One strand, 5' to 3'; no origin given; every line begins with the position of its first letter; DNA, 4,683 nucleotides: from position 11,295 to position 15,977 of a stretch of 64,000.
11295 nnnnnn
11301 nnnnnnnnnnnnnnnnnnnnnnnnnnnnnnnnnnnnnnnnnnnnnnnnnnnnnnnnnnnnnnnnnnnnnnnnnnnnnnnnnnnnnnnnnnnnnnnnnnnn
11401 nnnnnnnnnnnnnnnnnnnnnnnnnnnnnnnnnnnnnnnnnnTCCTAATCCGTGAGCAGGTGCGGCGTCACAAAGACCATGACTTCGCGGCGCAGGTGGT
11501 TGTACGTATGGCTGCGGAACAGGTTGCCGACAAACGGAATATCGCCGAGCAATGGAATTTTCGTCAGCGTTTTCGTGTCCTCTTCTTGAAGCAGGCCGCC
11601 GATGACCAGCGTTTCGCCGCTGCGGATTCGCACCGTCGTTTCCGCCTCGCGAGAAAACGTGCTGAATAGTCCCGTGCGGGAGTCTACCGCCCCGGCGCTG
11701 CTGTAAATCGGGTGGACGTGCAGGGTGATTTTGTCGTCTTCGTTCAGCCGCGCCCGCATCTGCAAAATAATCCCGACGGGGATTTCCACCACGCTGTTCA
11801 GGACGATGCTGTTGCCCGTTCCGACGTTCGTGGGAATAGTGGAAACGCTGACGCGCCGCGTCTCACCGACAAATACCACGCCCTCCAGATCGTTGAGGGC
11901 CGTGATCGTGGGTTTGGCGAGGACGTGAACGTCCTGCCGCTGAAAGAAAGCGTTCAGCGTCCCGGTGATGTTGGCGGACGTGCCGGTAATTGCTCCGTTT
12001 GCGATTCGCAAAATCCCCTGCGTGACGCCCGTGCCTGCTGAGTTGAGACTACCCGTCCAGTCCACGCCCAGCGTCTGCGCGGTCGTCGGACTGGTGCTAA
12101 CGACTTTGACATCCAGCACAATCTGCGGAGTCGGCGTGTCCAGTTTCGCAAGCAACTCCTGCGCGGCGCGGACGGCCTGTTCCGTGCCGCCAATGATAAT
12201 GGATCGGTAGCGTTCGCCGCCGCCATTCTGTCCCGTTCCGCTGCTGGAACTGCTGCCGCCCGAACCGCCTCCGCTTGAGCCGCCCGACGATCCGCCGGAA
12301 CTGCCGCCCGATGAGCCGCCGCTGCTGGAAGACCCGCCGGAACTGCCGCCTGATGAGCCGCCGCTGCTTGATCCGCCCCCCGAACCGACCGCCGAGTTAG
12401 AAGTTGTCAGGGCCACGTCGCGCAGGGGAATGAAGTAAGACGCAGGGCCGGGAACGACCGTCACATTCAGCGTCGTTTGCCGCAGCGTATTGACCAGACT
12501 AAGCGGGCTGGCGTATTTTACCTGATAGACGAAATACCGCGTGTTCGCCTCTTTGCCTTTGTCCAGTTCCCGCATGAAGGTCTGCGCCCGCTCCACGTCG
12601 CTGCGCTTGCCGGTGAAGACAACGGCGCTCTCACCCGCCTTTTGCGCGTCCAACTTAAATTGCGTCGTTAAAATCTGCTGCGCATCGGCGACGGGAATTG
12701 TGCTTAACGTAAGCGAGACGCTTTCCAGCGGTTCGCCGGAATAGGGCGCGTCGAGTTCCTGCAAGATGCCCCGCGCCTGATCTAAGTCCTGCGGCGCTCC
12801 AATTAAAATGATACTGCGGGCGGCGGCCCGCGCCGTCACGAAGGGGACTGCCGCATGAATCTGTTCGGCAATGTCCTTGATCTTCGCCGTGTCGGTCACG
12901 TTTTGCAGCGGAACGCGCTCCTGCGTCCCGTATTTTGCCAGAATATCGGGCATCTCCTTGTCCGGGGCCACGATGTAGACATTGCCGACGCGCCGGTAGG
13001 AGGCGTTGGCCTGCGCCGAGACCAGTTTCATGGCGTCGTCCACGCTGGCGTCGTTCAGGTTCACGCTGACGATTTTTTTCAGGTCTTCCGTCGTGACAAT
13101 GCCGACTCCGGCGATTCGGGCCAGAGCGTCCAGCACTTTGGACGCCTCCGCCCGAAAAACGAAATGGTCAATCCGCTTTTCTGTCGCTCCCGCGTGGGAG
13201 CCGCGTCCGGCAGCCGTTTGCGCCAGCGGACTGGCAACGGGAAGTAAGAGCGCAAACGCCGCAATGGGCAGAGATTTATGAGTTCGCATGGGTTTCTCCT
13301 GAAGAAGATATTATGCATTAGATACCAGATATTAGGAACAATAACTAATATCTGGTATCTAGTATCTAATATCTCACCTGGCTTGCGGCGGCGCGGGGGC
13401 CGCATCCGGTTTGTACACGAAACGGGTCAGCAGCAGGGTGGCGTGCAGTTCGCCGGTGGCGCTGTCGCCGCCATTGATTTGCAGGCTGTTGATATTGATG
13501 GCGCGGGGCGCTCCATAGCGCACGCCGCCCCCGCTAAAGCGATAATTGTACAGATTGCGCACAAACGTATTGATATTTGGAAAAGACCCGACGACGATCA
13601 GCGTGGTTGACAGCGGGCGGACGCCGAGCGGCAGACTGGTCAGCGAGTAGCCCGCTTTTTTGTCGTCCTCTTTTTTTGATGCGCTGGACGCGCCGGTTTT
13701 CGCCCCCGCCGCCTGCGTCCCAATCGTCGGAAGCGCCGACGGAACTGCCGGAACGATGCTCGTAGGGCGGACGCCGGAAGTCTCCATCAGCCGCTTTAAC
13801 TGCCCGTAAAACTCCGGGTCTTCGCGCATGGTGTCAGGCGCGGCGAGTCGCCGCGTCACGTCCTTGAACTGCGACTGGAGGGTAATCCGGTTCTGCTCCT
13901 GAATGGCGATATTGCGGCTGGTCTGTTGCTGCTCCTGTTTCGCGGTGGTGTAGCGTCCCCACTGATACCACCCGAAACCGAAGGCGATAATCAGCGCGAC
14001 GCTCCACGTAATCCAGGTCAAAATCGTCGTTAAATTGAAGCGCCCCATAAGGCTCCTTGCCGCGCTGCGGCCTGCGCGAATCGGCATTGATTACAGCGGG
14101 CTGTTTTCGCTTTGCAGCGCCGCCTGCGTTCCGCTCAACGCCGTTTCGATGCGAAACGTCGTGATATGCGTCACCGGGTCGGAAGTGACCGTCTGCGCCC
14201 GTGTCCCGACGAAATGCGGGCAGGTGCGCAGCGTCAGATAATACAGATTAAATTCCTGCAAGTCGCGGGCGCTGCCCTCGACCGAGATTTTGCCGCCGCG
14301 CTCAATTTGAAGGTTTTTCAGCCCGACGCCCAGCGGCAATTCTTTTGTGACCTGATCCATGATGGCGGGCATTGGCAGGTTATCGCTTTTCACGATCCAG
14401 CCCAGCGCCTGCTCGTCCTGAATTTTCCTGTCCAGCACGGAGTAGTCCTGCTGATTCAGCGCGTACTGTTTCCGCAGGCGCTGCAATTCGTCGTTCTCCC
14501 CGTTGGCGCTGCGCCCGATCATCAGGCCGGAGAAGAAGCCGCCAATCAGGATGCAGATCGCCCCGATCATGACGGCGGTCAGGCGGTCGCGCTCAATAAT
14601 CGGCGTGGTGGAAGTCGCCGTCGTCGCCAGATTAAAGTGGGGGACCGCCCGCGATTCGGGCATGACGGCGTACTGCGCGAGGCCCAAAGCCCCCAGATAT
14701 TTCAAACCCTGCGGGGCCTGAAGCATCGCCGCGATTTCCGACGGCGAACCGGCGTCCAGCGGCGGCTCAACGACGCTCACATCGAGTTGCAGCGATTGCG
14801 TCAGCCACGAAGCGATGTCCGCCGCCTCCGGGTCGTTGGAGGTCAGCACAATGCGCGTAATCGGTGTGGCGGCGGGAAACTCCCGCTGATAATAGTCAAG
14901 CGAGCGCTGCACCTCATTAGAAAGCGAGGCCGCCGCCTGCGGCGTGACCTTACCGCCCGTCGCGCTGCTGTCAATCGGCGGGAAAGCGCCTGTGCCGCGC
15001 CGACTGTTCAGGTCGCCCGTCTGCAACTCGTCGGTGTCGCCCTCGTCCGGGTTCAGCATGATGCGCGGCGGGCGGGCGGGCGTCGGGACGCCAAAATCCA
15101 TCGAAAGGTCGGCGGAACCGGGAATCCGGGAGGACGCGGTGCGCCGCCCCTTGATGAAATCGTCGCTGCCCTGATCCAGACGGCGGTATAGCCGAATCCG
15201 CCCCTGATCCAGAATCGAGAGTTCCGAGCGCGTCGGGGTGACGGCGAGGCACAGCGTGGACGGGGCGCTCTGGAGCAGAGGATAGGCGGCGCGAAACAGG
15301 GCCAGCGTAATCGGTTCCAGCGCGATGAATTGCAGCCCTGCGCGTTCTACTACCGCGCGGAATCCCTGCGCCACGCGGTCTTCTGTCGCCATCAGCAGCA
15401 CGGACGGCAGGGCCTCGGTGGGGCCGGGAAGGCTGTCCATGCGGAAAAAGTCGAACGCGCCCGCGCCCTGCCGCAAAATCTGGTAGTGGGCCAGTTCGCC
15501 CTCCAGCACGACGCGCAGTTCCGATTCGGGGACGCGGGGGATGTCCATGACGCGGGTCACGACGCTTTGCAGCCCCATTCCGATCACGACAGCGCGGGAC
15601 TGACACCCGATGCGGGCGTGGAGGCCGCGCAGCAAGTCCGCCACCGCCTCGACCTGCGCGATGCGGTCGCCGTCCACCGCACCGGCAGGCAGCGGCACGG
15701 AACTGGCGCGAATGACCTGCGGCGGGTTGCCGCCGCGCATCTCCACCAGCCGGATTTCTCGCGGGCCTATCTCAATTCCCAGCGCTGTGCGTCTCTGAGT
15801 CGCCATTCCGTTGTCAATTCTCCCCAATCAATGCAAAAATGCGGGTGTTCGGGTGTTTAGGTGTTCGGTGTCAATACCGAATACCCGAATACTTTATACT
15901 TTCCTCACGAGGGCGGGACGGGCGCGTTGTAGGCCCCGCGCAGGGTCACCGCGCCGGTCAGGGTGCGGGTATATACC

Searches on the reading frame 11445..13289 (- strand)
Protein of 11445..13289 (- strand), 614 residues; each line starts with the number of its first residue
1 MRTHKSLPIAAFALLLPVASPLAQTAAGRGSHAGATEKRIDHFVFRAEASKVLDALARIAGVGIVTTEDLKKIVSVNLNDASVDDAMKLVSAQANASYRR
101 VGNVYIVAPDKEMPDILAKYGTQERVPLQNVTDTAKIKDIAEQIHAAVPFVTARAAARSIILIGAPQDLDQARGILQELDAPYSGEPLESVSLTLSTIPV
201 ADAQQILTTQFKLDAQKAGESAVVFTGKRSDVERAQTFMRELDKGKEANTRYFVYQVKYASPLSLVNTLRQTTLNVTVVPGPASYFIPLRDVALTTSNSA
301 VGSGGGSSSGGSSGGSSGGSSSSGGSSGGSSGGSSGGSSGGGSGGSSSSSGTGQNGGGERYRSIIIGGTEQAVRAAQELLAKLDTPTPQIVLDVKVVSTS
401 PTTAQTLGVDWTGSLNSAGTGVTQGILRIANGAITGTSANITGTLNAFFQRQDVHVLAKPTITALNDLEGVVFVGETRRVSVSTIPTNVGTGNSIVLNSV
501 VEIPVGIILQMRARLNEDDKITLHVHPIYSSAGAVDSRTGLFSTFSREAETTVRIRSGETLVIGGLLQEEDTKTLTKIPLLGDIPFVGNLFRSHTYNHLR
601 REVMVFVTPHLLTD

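Call 49: search_protein_families(library=pfam, proteins=[window:11445-13289:-], max_evalue=0.00001)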
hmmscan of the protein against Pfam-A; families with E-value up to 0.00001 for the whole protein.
window:11445-13289:- (614 aa): 2 families
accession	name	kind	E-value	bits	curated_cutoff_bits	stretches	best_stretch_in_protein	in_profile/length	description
PF00263.26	Secretin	-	1.1e-37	129.7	27.5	1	450-612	4-168/169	Bacterial type II and III secretion system protein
PF03958.22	Secretin_N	-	4.9e-11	43.1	28.2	0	253-389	2-69/69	Bacterial type II/III secretion system short domain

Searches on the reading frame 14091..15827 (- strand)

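Call 50: search_protein_families(library=pfam, proteins=[window:14091-15827:-], max_evalue=0.00001)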
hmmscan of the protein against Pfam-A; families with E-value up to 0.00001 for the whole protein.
window:14091-15827:- (578 aa): 1 family
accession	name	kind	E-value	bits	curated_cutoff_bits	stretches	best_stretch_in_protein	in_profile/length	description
PF11104.14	PilM_2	-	3.2e-15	56.4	27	1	17-171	1-156/340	Type IV pilus assembly protein PilM;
